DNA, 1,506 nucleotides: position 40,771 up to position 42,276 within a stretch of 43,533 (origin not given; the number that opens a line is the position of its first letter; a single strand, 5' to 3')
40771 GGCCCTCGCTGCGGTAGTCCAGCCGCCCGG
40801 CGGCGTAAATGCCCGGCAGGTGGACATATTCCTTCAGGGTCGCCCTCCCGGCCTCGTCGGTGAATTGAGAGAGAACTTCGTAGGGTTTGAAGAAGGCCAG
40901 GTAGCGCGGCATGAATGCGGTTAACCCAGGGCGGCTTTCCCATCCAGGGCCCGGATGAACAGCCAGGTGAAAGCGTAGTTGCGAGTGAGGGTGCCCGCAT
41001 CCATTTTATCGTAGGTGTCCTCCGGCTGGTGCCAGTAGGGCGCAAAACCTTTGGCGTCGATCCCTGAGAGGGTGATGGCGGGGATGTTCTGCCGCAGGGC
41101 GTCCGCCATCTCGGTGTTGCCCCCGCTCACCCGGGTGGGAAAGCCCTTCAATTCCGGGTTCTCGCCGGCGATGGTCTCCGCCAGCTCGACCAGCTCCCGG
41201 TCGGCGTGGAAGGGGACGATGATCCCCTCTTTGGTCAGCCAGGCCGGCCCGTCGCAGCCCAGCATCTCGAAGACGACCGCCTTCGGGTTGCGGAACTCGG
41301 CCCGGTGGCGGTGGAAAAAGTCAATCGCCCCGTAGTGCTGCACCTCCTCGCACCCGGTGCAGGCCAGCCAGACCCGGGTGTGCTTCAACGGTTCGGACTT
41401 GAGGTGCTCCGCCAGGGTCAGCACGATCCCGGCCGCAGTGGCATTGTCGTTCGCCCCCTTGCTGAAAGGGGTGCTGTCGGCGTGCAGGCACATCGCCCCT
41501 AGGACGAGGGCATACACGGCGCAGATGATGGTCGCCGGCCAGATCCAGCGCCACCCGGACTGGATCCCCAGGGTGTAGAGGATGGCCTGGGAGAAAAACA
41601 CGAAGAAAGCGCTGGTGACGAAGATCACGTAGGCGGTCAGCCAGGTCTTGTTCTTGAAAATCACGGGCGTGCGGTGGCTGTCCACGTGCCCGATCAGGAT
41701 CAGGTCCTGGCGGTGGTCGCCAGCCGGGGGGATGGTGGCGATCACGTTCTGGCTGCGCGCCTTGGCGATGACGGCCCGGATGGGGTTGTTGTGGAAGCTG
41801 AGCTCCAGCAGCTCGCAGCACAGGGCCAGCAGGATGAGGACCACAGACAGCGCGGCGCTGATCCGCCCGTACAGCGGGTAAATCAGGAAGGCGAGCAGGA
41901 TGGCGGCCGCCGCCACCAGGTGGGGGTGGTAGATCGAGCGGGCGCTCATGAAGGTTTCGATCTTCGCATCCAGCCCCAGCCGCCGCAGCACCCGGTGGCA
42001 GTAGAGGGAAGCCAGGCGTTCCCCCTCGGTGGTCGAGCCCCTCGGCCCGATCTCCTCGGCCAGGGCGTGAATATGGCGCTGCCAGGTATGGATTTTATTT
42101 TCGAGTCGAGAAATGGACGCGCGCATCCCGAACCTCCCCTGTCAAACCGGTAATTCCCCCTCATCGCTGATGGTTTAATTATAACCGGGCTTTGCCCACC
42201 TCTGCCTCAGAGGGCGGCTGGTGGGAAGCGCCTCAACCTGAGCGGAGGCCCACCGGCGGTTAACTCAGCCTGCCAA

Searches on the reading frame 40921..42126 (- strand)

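Call 59: search_protein_families(library=pfam, proteins=[window:40921-42126:-], max_evalue=0.00001)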
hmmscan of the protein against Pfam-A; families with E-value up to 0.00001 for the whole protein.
window:40921-42126:- (401 aa): 1 family
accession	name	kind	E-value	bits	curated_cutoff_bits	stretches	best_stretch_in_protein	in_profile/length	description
PF04389.22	Peptidase_M28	-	1.1e-23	84.4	21.3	1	215-385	20-187/193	Peptidase family M28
